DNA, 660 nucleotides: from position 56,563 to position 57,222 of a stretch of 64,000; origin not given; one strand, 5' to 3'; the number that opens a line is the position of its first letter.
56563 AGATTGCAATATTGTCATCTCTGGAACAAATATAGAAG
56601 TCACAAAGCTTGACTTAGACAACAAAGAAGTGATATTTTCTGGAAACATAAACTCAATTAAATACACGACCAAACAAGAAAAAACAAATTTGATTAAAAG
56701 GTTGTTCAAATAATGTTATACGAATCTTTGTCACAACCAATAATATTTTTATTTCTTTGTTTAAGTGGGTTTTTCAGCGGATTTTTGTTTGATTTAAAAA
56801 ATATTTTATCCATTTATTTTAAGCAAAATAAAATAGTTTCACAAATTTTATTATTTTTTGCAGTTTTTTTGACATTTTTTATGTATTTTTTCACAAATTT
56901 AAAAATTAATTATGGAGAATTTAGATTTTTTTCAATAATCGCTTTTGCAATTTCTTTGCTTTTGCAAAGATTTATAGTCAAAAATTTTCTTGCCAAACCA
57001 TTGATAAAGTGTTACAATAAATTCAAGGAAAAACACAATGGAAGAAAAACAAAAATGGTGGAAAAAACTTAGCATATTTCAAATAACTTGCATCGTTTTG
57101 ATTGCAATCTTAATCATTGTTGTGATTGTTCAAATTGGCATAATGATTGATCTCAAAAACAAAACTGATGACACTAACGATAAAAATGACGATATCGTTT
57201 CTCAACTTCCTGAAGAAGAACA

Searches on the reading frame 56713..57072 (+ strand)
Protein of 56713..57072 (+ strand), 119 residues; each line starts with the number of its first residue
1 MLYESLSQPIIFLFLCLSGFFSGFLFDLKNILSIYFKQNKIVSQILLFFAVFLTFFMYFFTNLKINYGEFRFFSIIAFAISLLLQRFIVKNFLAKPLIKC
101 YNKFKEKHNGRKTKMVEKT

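Call 5: search_protein_families(library=pfam, max_evalue=0.001, proteins=[window:56713-57072:+])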
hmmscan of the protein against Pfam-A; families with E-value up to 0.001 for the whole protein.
window:56713-57072:+ (119 aa): 1 family
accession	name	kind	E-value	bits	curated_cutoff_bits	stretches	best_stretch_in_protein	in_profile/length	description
PF09578.15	Spore_YabQ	-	7.5e-09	36.1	27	1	12-89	1-78/79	Spore cortex protein YabQ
